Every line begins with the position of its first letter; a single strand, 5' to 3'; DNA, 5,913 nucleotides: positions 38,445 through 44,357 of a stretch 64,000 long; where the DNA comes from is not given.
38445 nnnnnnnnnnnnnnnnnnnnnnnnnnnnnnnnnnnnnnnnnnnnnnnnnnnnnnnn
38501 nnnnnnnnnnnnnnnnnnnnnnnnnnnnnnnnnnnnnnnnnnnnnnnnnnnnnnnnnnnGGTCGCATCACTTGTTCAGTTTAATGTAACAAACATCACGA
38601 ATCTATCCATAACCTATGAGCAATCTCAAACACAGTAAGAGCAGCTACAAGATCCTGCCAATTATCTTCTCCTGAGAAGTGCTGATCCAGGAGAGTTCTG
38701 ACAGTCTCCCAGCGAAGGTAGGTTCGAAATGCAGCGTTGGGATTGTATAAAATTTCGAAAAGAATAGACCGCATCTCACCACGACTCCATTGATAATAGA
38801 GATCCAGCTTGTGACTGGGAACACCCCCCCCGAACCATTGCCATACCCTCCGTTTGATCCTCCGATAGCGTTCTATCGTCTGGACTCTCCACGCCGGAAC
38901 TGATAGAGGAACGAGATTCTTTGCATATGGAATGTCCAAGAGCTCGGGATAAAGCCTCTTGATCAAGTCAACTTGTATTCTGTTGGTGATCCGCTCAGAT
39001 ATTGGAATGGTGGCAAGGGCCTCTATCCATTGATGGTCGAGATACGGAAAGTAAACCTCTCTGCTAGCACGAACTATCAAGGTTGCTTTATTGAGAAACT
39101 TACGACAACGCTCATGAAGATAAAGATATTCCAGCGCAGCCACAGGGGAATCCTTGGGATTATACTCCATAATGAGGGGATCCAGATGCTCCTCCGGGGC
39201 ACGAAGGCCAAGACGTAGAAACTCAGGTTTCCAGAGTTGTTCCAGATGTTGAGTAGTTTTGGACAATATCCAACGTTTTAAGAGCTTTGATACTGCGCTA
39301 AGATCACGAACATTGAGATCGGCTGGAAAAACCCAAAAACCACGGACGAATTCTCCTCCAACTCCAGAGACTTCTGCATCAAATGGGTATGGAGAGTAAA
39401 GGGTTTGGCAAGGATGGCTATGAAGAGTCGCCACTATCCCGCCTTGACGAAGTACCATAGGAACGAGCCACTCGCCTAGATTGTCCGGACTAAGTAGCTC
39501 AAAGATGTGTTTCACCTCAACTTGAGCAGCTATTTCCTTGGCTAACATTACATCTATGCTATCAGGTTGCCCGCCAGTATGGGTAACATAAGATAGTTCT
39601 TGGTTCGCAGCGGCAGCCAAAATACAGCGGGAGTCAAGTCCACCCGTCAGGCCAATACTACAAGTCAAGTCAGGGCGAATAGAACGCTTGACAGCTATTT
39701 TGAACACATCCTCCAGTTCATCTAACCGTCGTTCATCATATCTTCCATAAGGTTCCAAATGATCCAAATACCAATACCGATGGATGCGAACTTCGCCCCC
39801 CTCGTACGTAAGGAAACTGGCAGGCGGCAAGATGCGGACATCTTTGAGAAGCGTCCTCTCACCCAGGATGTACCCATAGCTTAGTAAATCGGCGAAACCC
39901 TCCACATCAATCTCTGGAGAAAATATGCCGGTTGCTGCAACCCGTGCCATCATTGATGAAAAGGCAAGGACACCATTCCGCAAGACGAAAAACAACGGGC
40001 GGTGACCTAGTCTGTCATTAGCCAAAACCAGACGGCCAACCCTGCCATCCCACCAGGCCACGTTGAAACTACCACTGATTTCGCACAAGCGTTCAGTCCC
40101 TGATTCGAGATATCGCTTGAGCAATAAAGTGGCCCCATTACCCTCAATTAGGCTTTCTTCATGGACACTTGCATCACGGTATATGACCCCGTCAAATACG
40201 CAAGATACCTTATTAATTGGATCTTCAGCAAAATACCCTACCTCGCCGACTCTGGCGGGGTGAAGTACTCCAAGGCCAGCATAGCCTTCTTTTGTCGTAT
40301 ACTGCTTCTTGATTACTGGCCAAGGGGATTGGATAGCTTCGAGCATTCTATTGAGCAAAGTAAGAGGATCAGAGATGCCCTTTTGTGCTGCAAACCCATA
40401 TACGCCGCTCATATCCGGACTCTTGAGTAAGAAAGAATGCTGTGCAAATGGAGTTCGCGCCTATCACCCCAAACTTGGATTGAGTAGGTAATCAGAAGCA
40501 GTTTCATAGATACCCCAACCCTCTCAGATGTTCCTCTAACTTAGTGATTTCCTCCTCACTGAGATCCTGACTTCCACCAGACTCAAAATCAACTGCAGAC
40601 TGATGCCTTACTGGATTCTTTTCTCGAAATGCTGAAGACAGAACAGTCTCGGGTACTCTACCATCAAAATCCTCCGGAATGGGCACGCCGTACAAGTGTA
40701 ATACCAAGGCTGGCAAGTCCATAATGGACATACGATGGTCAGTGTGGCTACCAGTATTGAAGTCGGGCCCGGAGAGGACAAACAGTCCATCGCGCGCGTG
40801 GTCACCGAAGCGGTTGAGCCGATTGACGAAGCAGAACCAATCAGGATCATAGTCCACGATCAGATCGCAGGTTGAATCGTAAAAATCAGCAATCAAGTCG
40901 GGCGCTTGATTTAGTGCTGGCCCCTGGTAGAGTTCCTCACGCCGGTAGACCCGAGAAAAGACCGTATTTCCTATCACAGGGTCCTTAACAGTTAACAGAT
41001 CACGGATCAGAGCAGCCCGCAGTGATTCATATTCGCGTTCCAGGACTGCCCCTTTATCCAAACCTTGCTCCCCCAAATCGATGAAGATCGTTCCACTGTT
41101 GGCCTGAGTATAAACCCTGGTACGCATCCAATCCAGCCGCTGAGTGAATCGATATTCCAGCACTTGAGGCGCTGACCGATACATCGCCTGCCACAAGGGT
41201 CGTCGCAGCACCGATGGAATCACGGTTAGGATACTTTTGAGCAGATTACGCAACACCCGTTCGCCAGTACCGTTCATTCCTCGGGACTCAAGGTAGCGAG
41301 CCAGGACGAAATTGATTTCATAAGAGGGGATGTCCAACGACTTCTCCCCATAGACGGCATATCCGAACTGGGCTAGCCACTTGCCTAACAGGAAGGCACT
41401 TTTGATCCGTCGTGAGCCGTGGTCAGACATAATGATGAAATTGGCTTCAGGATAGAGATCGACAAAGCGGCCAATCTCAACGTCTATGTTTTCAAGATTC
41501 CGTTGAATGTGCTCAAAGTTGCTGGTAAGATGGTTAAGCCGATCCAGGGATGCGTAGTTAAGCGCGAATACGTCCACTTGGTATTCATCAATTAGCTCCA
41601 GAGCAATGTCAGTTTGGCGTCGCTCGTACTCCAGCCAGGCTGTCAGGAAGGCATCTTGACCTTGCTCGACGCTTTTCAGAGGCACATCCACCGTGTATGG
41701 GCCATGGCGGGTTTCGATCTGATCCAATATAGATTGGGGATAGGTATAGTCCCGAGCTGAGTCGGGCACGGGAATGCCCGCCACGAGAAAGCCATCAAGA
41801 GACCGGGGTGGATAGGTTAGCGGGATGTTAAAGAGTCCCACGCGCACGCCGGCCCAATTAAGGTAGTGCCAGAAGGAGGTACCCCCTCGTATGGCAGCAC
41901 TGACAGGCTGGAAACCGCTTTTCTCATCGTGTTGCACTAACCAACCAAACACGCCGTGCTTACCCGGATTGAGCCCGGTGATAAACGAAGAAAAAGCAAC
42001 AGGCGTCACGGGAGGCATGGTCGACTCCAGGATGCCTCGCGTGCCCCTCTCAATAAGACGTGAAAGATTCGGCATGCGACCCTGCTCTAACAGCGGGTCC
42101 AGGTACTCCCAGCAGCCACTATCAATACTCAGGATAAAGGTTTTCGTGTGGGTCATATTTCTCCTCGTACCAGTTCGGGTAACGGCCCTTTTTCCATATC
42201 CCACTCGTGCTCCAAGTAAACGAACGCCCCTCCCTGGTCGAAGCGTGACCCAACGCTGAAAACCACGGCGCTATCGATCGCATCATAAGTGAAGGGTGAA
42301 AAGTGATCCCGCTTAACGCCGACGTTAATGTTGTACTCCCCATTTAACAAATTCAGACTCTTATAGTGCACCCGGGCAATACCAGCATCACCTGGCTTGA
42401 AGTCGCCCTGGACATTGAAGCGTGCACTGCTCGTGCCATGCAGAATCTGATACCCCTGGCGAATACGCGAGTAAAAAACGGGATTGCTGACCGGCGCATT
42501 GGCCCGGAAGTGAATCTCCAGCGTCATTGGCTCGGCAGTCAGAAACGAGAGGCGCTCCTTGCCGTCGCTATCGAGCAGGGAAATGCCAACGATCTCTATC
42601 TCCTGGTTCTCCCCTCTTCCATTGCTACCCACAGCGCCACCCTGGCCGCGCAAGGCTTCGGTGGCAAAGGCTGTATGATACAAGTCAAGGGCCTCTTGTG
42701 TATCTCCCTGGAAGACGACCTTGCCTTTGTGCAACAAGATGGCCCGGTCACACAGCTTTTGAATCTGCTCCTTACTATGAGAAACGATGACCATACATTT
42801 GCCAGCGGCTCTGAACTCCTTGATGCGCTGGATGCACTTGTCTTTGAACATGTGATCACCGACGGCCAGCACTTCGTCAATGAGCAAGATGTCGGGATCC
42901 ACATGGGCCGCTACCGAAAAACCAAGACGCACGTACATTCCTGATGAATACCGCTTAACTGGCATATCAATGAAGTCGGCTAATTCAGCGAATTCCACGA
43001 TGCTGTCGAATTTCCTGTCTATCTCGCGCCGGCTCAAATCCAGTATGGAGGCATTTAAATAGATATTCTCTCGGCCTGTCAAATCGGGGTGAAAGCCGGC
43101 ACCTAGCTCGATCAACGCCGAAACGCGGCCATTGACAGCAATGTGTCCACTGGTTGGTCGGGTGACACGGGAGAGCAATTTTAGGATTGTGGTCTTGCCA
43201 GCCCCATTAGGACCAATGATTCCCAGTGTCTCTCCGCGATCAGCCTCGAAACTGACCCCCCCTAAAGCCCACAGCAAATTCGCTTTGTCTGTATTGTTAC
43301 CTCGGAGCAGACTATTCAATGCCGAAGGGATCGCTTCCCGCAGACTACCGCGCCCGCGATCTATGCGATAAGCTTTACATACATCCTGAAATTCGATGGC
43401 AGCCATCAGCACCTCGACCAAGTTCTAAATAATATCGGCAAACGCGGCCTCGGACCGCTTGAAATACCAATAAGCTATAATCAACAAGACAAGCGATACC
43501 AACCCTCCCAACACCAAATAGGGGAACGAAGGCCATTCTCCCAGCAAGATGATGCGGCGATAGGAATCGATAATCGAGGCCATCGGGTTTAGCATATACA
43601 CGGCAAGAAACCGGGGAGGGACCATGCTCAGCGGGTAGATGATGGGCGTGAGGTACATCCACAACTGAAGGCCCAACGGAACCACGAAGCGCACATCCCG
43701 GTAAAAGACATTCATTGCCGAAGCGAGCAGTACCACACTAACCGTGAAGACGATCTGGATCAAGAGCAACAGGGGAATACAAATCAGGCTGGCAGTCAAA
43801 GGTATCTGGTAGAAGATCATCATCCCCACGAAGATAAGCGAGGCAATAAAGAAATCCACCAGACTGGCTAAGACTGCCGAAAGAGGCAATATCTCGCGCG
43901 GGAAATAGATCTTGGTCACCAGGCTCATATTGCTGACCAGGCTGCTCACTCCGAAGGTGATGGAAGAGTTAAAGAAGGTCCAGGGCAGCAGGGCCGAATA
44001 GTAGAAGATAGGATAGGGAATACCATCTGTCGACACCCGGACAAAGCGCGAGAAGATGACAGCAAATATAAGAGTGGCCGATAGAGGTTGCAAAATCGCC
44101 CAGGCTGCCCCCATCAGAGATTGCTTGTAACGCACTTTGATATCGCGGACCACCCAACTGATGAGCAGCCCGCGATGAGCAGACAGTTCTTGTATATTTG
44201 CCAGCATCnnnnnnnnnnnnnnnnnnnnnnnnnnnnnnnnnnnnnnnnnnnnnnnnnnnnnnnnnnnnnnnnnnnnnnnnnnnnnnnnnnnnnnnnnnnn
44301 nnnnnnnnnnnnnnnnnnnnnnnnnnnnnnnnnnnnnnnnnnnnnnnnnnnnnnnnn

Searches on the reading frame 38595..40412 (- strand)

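Call 11: search_protein_families(library=pfam, proteins=[window:38595-40412:-], max_evalue=0.001)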
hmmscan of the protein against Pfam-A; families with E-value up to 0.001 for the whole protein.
window:38595-40412:- (605 aa): 3 families
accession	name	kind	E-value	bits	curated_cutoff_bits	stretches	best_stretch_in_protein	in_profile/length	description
PF00733.27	Asn_synthase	-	4.1e-14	53.4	21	1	232-314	1-86/354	Asparagine synthase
PF13537.11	GATase_7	-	1.1e-10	42.1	25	1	67-156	22-119/123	Glutamine amidotransferase domain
PF13522.11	GATase_6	-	3.2e-08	34.1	27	1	67-153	37-129/130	Glutamine amidotransferase domain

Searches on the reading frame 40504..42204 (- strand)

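Call 11: search_protein_families(library=pfam, proteins=[window:40504-42204:-], max_evalue=0.001)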
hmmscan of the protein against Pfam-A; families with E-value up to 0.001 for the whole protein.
window:40504-42204:- (566 aa): 2 families
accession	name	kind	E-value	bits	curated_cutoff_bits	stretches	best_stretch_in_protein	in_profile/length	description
PF01663.27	Phosphodiest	-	2.1e-33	116.8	23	1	23-294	2-241/342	Type I phosphodiesterase / nucleotide pyrophosphatase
PF01676.23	Metalloenzyme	-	1.8e-06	28.1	24.3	1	195-264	132-202/252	Metalloenzyme superfamily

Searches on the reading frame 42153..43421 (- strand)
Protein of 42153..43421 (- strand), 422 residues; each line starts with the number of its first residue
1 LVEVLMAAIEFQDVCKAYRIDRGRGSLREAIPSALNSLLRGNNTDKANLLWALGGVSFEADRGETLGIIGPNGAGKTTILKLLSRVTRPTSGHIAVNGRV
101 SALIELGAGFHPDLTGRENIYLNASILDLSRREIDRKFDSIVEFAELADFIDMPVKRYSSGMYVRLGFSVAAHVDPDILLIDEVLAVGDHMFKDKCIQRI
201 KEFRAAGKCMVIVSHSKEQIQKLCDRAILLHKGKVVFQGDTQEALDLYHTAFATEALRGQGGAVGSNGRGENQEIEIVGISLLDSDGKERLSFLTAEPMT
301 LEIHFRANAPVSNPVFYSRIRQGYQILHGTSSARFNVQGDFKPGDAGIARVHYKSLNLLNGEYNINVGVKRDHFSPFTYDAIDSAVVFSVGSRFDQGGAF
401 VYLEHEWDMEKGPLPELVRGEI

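Call 11: search_protein_families(library=pfam, proteins=[window:42153-43421:-], max_evalue=0.001)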
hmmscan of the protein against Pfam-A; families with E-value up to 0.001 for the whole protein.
window:42153-43421:- (422 aa): 3 families
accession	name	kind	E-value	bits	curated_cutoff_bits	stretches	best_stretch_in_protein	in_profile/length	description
PF00005.33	ABC_tran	-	4.5e-20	73.1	25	1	54-184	2-135/137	ABC transporter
PF14524.12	Wzt_C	-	4.3e-18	66.1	30.4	1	270-391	5-130/143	Wzt C-terminal domain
PF13304.12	AAA_21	-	4.5e-05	24.1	27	1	67-86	3-22/304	AAA domain, putative AbiEii toxin, Type IV TA system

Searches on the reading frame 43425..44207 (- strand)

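Call 11: search_protein_families(library=pfam, proteins=[window:43425-44207:-], max_evalue=0.001)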
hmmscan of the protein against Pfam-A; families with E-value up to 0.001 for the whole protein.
window:43425-44207:- (260 aa): 1 family
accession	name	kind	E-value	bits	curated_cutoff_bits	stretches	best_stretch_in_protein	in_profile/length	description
PF01061.29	ABC2_membrane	-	5.1e-13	49.5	26.9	1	19-220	7-210/211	ABC-2 type transporter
